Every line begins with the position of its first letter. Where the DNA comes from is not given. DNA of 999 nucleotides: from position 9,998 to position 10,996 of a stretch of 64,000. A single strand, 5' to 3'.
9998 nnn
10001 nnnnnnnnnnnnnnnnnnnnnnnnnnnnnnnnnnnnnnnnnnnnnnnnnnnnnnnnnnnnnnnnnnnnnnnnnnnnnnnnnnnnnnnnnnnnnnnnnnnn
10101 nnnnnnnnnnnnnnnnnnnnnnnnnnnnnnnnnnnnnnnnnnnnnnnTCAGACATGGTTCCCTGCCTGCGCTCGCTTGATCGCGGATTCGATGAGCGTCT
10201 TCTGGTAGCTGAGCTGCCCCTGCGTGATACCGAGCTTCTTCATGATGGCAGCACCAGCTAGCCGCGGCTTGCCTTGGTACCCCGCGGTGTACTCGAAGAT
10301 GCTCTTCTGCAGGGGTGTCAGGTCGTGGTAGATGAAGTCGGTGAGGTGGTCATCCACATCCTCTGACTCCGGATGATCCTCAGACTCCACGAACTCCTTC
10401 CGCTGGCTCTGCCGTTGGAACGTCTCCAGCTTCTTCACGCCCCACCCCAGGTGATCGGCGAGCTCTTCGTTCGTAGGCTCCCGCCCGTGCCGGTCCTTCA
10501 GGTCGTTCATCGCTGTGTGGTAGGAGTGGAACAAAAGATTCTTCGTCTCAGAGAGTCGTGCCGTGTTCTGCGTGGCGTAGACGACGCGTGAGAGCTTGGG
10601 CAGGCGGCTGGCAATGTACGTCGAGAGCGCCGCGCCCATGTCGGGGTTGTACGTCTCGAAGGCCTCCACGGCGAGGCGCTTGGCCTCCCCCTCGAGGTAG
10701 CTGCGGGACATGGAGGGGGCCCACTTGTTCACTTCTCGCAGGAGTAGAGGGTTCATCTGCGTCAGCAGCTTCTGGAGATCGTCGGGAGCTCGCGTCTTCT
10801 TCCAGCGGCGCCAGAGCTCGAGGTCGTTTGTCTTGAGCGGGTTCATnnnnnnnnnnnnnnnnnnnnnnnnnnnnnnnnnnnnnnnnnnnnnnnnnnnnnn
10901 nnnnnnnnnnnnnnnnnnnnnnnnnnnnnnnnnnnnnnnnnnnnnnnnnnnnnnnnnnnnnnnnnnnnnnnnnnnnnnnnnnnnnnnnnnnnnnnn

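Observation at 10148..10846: Sigma-70-like factor embedded inside the tail/baseplate operon and translationally coupled (ATGA) to the 871-aa hub protein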

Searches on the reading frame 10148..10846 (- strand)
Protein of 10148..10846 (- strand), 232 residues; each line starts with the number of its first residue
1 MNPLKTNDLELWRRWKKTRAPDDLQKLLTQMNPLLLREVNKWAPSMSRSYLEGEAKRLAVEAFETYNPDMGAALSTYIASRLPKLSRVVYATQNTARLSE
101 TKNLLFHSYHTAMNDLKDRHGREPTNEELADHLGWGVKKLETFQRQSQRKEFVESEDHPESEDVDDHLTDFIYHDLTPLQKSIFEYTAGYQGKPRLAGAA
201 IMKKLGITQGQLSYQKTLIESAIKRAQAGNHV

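Call 3: search_protein_families(library=pfam, proteins=[window:10148-10846:-], max_evalue=1)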
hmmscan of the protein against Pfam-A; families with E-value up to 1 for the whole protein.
window:10148-10846:- (232 aa): 1 family
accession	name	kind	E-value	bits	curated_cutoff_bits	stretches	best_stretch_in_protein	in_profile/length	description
PF04539.22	Sigma70_r3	-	2e-08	34.7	25.3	1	111-172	8-66/78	Sigma-70 region 3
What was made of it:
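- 10148..10846 (-): Sigma-70-family factor, 232 aa. Layout: sigma2 (aa ~1-95), sigma3 (~100-147), acidic disordered linker (152-163), four-helix sigma4-like domain (164-229). Pfam Sigma70_r3 2e-8 (call 3).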

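Call 4: search_protein_families(library=phrogs, proteins=[window:10148-10846:-], max_evalue=0.01)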
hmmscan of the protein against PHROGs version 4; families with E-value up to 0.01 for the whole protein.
window:10148-10846:- (232 aa): 1 family
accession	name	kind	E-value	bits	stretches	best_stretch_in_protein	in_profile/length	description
phrog_351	-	transcription regulation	3.8e-05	23.4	1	61-213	546-712/928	RNA polymerase sigma factor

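Call 6: search_protein_families(library=ncbifam, proteins=[window:10148-10846:-], max_evalue=1)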
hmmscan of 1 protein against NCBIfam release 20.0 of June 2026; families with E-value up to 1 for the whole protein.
window:10148-10846:- (232 aa): 14 families
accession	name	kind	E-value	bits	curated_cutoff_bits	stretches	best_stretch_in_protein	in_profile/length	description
TIGR02479.1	FliA_WhiG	subfamily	2.6e-08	33.9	189.6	1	58-175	36-151/224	FliA/WhiG family RNA polymerase sigma factor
NF005809.0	PRK07670.1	equivalog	3e-06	26.9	326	1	3-167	4-170/255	FliA/WhiG family RNA polymerase sigma factor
TIGR02393.1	RpoD_Cterm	equivalog_domain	2e-05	24.3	354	1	109-175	89-152/238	RNA polymerase sigma factor RpoD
NF005413.0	PRK06986.1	subfamily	7.8e-05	22.6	201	1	102-165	95-156/241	RNA polymerase sigma factor FliA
TIGR02997.1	Sig70-cyanoRpoD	subfamily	0.00054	19.3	384.5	1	62-175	115-226/298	RNA polymerase sigma factor, RpoD/SigA family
TIGR02394.1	rpoS_proteo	equivalog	0.0024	17.4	378.7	1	60-175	85-198/285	RNA polymerase sigma factor RpoS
NF004935.0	PRK06288.1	equivalog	0.0034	17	343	1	7-168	18-181/270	RNA polymerase sigma factor WhiG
NF004208.0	PRK05658.1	equivalog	0.0037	16.3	555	1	118-173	490-542/631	RNA polymerase sigma factor RpoD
NF006666.0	PRK09210.1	equivalog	0.005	16.2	572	1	100-175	216-284/370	RNA polymerase sigma factor RpoD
NF005920.0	PRK07921.1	subfamily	0.0051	15.8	464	1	113-173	183-240/328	RNA polymerase sigma factor SigB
TIGR02980.1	SigBFG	subfamily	0.0052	16.5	234.35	1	62-171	44-155/227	SigB/SigF/SigG family RNA polymerase sigma factor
NF004207.0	PRK05657.1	equivalog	0.0069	15.8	394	1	60-175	128-241/329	RNA polymerase sigma factor RpoS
NF005644.0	PRK07408.1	subfamily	0.012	15.2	261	1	4-153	9-161/258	RNA polymerase sigma factor SigF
NF004564.0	PRK05901.2-2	equivalog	0.037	12.7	617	1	62-171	289-401/500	RNA polymerase sigma factor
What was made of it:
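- On FliA/WhiG (group 3) sigma subfamily: 33.9 bits against a cut-off of 189.6 (call 6).
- Checked: NCBIfam FliA/WhiG: 2.6e-8 over aa 58-175, well below that family's cut-off (call 6).
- It falls far below the cut-offs of bacterial sigma subfamilies (call 6).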

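Call 7: search_solved_structures(query=window:10148-10846:-, max_evalue=1, show_alignments=3)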
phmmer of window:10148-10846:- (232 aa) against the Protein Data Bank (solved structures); distinct sequences matched with E-value up to 1: 38.
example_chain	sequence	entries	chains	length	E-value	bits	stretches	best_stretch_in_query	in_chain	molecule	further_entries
9fo6_F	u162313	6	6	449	0.026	17.8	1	73-175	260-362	RNA polymerase sigma factor SigA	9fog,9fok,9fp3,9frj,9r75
9ujk_F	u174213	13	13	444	0.029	17.7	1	73-175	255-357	RNA polymerase sigma factor SigA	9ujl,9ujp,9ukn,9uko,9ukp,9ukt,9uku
5x21_F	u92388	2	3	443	0.033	17.5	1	73-175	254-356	RNA polymerase sigma factor SigA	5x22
9dvs_G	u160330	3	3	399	0.038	17.3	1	53-175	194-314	RNA polymerase sigma factor SigA1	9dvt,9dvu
4g7h_F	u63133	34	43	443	0.038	17.3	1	73-175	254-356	RNA polymerase sigma factor | DNA directed RNA polymerase sigma factor A | RNA polymerase sigma factor SigA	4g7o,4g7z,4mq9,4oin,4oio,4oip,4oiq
8h3v_G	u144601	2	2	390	0.039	17.2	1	56-176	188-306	RNA polymerase sigma factor SigA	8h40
7ckq_F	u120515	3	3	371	0.04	17.2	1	60-174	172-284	RNA polymerase sigma factor SigA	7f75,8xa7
1iw7_F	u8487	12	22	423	0.093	16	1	73-175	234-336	RNA polymerase sigma-70 subunit | principal sigma factor | DNA-directed RNA polymerase sigma chain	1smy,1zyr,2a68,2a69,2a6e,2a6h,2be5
1l9u_H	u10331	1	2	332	0.097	15.9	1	60-175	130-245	SIGMA FACTOR SIGA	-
3dxj_F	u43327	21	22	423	0.1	15.9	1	73-175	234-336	RNA polymerase pricipal sigma factor (RpoD); CHAIN F, P | RNA polymerase sigma factor | RNA polymerase sigma factor SigA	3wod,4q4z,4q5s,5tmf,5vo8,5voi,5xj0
4xln_F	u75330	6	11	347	0.11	15.8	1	60-175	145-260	RNA polymerase sigma factor SigA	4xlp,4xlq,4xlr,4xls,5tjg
7ye1_F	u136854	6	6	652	0.15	15.3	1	115-174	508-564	RNA polymerase sigma factor RpoD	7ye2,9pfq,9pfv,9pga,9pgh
6omf_F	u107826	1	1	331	0.15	15.3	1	58-172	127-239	RNA polymerase sigma factor RpoS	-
6kj6_F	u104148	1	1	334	0.16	15.3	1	58-172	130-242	RNA polymerase sigma factor RpoS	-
5ipl_F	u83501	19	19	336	0.16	15.2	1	58-172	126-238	RNA polymerase sigma factor RpoS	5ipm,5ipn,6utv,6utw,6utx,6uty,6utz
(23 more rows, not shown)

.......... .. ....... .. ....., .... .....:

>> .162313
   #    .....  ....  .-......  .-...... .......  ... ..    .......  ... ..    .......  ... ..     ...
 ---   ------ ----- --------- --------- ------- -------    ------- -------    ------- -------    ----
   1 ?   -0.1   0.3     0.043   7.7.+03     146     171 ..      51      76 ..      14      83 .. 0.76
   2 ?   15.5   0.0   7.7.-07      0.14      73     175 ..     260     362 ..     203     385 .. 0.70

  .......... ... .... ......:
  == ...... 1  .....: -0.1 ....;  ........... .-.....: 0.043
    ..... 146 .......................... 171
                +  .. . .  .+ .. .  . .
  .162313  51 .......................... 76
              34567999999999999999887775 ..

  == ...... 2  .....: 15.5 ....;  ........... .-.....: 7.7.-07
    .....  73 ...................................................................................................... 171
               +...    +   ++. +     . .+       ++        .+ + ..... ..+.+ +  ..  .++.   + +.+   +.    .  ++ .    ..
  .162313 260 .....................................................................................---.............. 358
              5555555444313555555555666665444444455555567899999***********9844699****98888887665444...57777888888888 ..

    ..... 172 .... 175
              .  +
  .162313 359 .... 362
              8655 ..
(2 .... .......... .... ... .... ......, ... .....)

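Call 8: search_dna_similar(query=window:10148-10846:-, collection=phages, mode=protein, max_rows=40, max_evalue=0.001)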
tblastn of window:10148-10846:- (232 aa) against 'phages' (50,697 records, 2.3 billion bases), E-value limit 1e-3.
Records with a match: 5; places in all: 5; records where one place covers at least 80% of the query: 1.
Best place of each record, by identity: <60% 5.
By first word of the organism name: Vibrio 3; Salmonella 1; Bacteriophage 1.
By host as written in the record: - 4; Salmonella enterica subsp. enterica serovar Typhimurium ATCC 14028 1.
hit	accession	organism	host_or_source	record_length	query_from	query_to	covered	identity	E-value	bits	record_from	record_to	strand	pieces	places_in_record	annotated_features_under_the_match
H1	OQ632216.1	Salmonella phage Arash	Salmonella enterica subsp. enterica ...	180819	8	227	95%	31.3%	2e-25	109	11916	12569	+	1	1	RNA polymerase sigma factor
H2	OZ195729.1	Vibrio phage D69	Seawater and oysters mix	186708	8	184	76%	31.0%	1e-17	87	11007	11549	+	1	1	hypothetical protein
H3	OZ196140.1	Vibrio phage D181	Seawater and oysters mix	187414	8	184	76%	31.0%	1e-17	87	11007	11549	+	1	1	hypothetical protein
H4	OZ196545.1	Vibrio phage D148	Seawater and oysters mix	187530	8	184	76%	31.0%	1e-17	87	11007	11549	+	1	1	hypothetical protein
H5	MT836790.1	Bacteriophage sp.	human fecal samples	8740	60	179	52%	29.6%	4e-4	47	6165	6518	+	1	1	record has no annotation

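Call 10: get_annotated_region(hit=H1, flank=12000)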
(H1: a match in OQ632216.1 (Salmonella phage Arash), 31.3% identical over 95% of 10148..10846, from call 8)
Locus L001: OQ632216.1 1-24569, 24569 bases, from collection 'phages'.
description: Salmonella phage Arash, complete genome.
organism: Salmonella phage Arash (NCBI taxid 3038319)
taxonomy: Viruses; Duplodnaviria; Heunggongvirae; Uroviricota; Caudoviricetes
host: Salmonella enterica subsp. enterica serovar Typhimurium ATCC 14028; source: hospital sewage UZ Leuven; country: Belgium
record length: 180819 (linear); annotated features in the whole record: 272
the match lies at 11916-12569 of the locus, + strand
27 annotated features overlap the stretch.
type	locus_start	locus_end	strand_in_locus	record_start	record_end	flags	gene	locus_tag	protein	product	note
CDS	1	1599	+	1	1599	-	-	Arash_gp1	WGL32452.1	large terminase subunit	-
CDS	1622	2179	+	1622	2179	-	-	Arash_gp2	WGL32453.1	hypothetical protein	-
CDS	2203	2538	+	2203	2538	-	-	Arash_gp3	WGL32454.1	hypothetical protein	-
CDS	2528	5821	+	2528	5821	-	-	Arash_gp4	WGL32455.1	structural protein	-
CDS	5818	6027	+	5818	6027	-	-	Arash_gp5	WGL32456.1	hypothetical protein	-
CDS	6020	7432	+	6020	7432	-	-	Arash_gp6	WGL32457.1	structural protein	-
CDS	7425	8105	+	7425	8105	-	-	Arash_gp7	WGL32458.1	structural protein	-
CDS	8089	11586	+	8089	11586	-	-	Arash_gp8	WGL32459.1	cell wall hydrolase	cell wall hydrolase, structural protein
CDS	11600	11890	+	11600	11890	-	-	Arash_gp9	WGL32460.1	hypothetical protein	-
CDS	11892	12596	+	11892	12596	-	-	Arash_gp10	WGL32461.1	RNA polymerase sigma factor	RNA polymerase sigma factor RpoS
CDS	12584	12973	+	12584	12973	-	-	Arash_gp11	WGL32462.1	hypothetical protein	-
CDS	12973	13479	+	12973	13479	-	-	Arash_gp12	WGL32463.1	structural protein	-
CDS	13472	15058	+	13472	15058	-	-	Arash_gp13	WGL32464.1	structural protein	-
CDS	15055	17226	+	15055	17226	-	-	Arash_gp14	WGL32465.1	structural protein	-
CDS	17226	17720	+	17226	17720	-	-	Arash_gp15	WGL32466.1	structural protein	-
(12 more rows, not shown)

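Call 11: get_annotated_region(hit=H2, flank=11000)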
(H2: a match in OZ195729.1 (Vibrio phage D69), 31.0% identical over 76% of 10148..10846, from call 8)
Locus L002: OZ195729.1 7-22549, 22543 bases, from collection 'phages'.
description: Vibrio phage D69 genome assembly, chromosome: VPD69_1.
organism: Vibrio phage D69 (NCBI taxid 3105312)
taxonomy: Viruses
host: -; source: Seawater and oysters mix; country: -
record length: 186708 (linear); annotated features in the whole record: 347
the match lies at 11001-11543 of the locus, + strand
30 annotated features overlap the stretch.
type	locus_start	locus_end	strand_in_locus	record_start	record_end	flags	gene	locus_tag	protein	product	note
CDS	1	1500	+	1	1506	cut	-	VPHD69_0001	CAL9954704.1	terminase large subunit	-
CDS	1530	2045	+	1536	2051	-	-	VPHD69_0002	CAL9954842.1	hypothetical protein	-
CDS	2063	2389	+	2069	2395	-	-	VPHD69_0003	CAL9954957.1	hypothetical protein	-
CDS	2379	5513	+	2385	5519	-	-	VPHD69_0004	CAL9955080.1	hypothetical protein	-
CDS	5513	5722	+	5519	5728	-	-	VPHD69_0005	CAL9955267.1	hypothetical protein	-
CDS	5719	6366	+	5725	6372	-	-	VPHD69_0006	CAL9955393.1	hypothetical protein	-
CDS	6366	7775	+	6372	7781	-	-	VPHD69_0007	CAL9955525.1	hypothetical protein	-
CDS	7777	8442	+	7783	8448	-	-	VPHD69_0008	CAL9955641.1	hypothetical protein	-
CDS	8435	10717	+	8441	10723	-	-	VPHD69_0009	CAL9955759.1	hypothetical protein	-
CDS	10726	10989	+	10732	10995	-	-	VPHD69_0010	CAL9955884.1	hypothetical protein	-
CDS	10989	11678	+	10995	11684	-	-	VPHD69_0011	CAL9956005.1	hypothetical protein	-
CDS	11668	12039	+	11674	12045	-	-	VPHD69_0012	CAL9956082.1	hypothetical protein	-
CDS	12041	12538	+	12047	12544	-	-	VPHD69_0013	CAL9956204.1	hypothetical protein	-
CDS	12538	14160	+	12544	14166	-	-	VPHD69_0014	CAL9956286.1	hypothetical protein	-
CDS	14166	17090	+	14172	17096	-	-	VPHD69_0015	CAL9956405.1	hypothetical protein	-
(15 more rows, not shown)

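Call 13: find_homologous_proteins(query=window:10148-10846:-, max_evalue=0.001)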
Query window:10148-10846:- (232 aa): 222 proteins with E <= 0.001 among 1050 candidates; the best 120 are listed.
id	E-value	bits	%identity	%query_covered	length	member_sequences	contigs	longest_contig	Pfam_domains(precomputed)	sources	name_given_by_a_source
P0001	7.5e-146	502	96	100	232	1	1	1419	PF04539.23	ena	-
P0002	4.6e-145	499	96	100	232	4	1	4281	PF04539.23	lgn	-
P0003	2.8e-126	438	83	100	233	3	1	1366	PF04539.23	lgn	-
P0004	1.1e-125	436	83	100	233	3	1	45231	PF04539.23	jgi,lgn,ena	-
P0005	1.2e-124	433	83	100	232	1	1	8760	PF04539.23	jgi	jgi:DNA-directed RNA polymerase specialized sigma subunit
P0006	1.2e-124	433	81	100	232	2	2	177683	PF04539.23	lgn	-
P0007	1.8e-124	432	82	100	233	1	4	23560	PF04539.23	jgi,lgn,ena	-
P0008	1.8e-123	429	81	100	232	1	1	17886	PF04539.23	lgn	-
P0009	2.2e-123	428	81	99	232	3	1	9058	PF04539.23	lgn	-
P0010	4.4e-123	427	81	100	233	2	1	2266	PF04539.23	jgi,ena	-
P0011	1.8e-122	425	80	100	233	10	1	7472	PF04539.23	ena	-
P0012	1.7e-121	422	80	100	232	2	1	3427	PF04539.23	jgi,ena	-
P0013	1.9e-121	422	80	100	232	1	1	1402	PF04539.23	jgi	jgi:DNA-directed RNA polymerase specialized sigma subunit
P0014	2.0e-121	422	79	100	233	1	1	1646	PF04539.23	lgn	-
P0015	2.0e-121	422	83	97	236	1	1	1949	PF04539.23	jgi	jgi:hypothetical protein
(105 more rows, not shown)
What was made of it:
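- On Sigma-70 family: The same domain is precomputed for most of the listed homologues (call 13).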

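Call 25: search_protein_families(library=pfam, proteins=[L001:11892-12596:+, L001:8089-11586:+, L001:11600-11890:+, L001:12584-12973:+], max_evalue=0.01)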
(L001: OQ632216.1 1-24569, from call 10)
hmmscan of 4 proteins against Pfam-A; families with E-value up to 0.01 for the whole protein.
L001:11892-12596:+ (234 aa): 2 families
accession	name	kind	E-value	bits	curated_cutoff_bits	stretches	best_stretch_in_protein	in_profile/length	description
PF04539.22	Sigma70_r3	-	9.1e-09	35.7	25.3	1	108-144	4-40/78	Sigma-70 region 3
PF04542.20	Sigma70_r2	-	0.0036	17.5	24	1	60-86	34-60/71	Sigma-70 region 2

L001:8089-11586:+ (1165 aa): 1 family
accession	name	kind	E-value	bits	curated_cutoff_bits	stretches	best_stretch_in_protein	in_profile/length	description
PF00959.24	Phage_lysozyme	-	8.7e-26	91.1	22.3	1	346-473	10-124/125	Phage lysozyme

L001:11600-11890:+ (96 aa): 0 families

L001:12584-12973:+ (129 aa): 0 families
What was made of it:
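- On Sigma-70 family: However, Pfam Sigma70_r2 does not score on this protein, and scores only 0.0036 on Arash gp10 (calls 3, 25).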

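Call 26: find_related_loci(query=window:10148-10846:-, collection=viral_contigs, flank=10000)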
Query window:10148-10846:- (232 aa) in viral_contigs; peptide patterns used: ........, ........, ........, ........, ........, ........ (x = any residue, [..] = any of these).
10 stretches matched a pattern; 3 encode a relative of the query (tblastn E <= 1e-3); 3 distinct loci.
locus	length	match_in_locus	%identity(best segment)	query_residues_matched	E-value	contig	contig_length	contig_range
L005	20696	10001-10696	83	1-232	2e-135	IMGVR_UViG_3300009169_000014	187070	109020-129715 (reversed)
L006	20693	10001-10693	84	1-231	1e-134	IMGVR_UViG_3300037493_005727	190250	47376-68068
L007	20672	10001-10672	73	4-227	2e-114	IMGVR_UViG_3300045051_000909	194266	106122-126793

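Call 42: search_solved_structures(query=A2, max_evalue=0.01, show_alignments=2)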
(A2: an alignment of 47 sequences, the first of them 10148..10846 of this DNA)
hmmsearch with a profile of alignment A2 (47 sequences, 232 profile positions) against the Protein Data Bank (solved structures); distinct sequences matched with E-value up to 0.01: 55.
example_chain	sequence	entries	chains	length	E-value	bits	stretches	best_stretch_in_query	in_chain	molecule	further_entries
6omf_F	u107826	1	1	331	1.7e-07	34.6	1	55-173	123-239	RNA polymerase sigma factor RpoS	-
6kj6_F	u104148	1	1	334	1.8e-07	34.5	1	55-173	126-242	RNA polymerase sigma factor RpoS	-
5ipl_F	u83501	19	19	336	1.9e-07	34.5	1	55-173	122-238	RNA polymerase sigma factor RpoS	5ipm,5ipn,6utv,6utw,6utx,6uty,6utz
3dxj_F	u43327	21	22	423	2.7e-07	33.9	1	49-173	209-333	RNA polymerase pricipal sigma factor (RpoD); CHAIN F, P | RNA polymerase sigma factor | RNA polymerase sigma factor SigA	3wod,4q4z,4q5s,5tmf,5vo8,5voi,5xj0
1iw7_F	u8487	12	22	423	2.8e-07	33.9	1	49-173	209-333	RNA polymerase sigma-70 subunit | principal sigma factor | DNA-directed RNA polymerase sigma chain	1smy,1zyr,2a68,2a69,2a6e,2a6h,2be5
4g7h_F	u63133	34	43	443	3.1e-07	33.8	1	49-173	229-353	RNA polymerase sigma factor | DNA directed RNA polymerase sigma factor A | RNA polymerase sigma factor SigA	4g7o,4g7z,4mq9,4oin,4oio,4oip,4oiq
9fo6_F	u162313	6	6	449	3.1e-07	33.8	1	49-173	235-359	RNA polymerase sigma factor SigA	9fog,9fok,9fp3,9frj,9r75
9ujk_F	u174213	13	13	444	3.1e-07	33.8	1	49-173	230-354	RNA polymerase sigma factor SigA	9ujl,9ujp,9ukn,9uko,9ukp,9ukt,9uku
5x21_F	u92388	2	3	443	3.1e-07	33.7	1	49-173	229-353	RNA polymerase sigma factor SigA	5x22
1l9u_H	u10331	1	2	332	3.4e-07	33.6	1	48-172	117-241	SIGMA FACTOR SIGA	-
4xln_F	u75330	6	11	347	3.9e-07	33.4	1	48-172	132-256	RNA polymerase sigma factor SigA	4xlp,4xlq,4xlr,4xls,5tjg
1l9z_H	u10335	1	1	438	8.2e-07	32.4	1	48-172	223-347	SIGMA FACTOR SIGA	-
7ckq_F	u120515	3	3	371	1.2e-06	31.9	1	54-174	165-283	RNA polymerase sigma factor SigA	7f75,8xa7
6uu8_FFF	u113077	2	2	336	1.5e-06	31.5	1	55-154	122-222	RNA polymerase sigma factor RpoS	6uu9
7vf9_F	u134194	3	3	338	2.8e-06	30.6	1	52-172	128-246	RNA polymerase sigma factor RpoS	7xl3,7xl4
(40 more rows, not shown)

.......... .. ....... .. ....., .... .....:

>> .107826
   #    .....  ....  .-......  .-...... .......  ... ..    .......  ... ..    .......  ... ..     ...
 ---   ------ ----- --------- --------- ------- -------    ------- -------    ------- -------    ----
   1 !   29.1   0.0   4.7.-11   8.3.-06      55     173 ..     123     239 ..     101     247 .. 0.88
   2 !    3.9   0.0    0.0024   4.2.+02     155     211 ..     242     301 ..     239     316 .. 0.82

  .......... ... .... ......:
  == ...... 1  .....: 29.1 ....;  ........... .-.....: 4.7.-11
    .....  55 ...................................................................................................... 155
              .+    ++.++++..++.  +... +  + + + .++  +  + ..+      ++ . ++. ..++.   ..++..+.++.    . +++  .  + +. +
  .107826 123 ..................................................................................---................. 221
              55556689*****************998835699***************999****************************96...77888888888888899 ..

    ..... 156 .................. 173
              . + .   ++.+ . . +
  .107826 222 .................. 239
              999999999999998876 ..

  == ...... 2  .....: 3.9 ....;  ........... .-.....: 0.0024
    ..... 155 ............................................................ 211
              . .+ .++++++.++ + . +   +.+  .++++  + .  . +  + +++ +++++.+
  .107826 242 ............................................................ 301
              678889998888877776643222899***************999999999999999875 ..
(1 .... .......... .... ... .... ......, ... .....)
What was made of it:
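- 10148..10846 (-): Family profile vs PDB RpoS/SigA 1.7e-7 (call 42).
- Checked: 47-sequence family profile against PDB: RpoS/SigA at 1.7e-7 over aa 55-173, placing the quoted 'region 2' peptide on RpoS '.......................' (call 42).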

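Call 47: predict_structure(alignment_id=A2)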
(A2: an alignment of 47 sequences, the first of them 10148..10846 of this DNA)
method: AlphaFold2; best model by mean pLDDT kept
length: 232 residues; sequences in the alignment: 47
mean_pLDDT: 80.7   pTM: 0.45
mean pLDDT of the five models: 80.7, 80.6, 80.4, 77.6, 76.8
residues with pLDDT >= 90: 65; 70-90: 121; 50-70: 27; < 50: 19
segments of 3 or more residues with pLDDT < 50: 152-163, 230-232
pLDDT, mean of each block of 10 residues (from residue 1): 66 92 92 92 81 90 90 88 84 59 76 85 88 89 76 46 57 84 87 86 91 89 74 36
secondary structure, 60 per line:
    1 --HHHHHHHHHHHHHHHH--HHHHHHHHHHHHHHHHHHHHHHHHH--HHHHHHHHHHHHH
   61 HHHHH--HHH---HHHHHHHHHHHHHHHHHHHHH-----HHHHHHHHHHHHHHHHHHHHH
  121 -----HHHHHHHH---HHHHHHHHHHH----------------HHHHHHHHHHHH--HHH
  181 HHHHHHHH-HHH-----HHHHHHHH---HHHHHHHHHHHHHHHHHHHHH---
elements in order: H3-18 H21-45 H48-65 H74-94 H100-120 H126-133 H137-147 H164-175 H178-188 H198-205 H209-229
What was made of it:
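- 10148..10846 (-): AlphaFold2 pLDDT 80.7 (call 47).
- On Sigma-70 family: A four-helix C-terminal domain is predicted at pLDDT 84-91 (call 47).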
